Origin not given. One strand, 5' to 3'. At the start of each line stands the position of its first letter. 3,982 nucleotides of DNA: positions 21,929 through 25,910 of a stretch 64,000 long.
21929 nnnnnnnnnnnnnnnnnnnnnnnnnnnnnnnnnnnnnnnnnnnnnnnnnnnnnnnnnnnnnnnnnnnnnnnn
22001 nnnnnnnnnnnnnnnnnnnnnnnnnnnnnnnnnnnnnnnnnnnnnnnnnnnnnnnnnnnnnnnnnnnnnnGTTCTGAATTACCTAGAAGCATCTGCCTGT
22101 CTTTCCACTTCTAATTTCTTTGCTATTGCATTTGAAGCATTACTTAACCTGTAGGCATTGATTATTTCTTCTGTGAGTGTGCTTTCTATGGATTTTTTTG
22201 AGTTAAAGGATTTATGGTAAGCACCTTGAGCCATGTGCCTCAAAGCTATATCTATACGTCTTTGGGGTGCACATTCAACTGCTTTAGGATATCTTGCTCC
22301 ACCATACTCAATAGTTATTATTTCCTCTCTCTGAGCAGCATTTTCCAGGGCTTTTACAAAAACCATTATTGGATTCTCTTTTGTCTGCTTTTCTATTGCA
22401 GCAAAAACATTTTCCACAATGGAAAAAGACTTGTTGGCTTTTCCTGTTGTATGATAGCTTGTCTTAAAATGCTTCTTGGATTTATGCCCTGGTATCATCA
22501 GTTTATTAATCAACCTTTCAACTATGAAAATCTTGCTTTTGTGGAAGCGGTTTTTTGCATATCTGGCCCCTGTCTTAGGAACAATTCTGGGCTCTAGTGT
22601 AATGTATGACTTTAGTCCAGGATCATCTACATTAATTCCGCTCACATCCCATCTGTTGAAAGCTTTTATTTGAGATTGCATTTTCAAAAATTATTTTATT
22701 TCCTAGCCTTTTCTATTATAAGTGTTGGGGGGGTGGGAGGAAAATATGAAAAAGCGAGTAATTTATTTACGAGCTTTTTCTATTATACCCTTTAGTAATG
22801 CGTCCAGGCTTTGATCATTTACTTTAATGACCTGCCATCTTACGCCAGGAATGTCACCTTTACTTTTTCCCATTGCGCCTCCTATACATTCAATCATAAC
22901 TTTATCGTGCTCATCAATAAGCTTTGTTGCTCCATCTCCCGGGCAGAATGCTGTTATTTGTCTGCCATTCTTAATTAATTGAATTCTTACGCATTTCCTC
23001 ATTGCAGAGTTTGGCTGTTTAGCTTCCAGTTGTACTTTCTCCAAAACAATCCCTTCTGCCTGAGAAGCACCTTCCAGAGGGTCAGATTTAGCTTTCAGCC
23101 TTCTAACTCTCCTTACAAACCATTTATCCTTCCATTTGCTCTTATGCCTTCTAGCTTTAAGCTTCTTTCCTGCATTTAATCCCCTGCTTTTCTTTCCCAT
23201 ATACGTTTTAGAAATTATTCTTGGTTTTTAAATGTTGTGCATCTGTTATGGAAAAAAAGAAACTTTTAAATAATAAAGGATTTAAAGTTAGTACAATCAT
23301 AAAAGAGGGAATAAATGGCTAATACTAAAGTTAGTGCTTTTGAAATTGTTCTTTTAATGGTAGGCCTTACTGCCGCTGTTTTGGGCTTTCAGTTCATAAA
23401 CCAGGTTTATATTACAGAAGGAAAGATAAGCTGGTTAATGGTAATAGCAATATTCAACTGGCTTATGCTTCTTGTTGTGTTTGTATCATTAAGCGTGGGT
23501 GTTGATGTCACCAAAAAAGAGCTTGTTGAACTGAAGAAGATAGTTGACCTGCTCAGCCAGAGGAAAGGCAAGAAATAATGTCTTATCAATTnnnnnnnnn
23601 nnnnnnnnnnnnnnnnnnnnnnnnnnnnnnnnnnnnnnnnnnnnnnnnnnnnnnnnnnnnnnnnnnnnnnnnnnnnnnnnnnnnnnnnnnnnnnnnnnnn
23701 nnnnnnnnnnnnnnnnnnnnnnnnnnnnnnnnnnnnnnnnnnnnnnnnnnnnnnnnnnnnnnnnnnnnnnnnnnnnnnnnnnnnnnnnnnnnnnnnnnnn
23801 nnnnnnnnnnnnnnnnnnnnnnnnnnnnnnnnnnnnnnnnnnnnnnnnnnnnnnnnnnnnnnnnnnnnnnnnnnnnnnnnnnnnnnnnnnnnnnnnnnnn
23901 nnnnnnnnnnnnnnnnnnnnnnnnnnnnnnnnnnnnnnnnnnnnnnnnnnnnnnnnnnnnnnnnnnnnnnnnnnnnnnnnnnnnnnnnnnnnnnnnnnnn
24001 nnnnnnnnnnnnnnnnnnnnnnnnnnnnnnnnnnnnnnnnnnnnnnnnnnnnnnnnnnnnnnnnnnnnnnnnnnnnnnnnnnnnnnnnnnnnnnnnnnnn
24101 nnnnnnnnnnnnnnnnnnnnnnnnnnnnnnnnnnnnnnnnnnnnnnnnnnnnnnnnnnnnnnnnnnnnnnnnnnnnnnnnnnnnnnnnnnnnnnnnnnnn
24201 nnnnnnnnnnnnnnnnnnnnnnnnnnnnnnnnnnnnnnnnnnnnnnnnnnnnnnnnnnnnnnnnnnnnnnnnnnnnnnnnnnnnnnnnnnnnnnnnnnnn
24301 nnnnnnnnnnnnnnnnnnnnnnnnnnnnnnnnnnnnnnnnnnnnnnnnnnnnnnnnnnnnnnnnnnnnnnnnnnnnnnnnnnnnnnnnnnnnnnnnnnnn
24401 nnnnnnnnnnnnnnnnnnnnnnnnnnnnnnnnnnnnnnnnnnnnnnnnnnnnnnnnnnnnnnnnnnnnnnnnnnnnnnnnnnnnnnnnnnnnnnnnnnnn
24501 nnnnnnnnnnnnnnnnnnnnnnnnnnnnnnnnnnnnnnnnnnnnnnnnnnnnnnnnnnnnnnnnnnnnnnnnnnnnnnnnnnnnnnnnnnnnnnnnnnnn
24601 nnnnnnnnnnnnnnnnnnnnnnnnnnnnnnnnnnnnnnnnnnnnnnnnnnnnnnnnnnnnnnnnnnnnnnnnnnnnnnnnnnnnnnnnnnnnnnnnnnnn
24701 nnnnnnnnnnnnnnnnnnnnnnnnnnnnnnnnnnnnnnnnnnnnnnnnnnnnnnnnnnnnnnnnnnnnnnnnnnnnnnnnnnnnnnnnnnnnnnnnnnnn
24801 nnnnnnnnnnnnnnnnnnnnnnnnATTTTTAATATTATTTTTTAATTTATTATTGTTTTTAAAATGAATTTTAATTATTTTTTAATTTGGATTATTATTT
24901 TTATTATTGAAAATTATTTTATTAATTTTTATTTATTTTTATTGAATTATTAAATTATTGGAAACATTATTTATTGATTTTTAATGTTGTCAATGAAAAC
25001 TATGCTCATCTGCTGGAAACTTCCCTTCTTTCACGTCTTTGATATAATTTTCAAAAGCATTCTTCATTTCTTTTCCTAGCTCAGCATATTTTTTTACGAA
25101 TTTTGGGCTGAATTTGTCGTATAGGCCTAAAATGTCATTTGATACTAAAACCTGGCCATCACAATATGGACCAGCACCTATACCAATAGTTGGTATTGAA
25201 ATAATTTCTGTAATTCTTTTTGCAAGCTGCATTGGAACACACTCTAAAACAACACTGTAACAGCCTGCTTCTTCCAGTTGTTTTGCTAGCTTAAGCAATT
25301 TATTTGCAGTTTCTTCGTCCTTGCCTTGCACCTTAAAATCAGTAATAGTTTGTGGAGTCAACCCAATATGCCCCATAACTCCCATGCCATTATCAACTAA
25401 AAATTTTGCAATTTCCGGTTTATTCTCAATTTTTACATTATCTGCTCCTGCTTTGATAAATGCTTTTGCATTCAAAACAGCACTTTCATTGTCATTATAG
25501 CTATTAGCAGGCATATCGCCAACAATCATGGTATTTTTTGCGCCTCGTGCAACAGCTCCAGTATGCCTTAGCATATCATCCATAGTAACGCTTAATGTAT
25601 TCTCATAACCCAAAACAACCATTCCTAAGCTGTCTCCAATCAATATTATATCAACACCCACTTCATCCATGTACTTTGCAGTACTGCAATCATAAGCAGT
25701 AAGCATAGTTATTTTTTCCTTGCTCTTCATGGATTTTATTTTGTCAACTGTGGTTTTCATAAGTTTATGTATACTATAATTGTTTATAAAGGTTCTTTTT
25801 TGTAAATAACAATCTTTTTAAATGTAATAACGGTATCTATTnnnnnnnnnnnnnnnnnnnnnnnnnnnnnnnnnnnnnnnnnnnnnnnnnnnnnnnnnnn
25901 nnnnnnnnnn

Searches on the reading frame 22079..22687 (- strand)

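Call 77: search_protein_families(library=pfam, proteins=[window:22079-22687:-], max_evalue=0.001)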
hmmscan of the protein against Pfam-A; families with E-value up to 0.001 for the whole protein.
window:22079-22687:- (202 aa): 1 family
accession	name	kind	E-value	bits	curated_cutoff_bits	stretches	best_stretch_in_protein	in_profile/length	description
PF00177.27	Ribosomal_S7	-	3.3e-34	118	24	1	27-202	3-148/148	Ribosomal protein S7p/S5e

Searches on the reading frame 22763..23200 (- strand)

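Call 77: search_protein_families(library=pfam, proteins=[window:22763-23200:-], max_evalue=0.001)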
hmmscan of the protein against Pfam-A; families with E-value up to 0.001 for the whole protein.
window:22763-23200:- (145 aa): 1 family
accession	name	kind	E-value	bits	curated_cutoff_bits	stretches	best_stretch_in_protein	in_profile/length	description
PF00164.32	Ribosom_S12_S23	-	1e-40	138.3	22.3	1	36-144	2-109/110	Ribosomal protein S12/S23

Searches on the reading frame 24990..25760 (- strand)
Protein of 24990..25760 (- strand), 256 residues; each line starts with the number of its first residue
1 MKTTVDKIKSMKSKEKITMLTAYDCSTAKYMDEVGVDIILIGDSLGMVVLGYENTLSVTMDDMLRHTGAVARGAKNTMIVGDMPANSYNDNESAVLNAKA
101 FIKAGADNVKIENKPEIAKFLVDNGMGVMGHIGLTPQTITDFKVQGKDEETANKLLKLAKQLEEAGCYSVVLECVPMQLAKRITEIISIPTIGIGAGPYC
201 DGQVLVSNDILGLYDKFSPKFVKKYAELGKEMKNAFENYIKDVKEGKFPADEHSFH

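Call 77: search_protein_families(library=pfam, proteins=[window:24990-25760:-], max_evalue=0.001)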
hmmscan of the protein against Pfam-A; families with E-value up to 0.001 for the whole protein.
window:24990-25760:- (256 aa): 3 families
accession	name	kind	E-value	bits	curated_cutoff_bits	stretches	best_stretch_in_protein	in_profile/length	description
PF02548.21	Pantoate_transf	-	1.5e-103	346.2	28.7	1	2-250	1-258/259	Ketopantoate hydroxymethyltransferase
PF13714.12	PEP_mutase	-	8.6e-07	29.2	31.5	1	10-115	3-108/240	Phosphoenolpyruvate phosphomutase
PF01177.27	Asp_Glu_race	-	0.00018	21.8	31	1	147-195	47-97/211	Asp/Glu/Hydantoin racemase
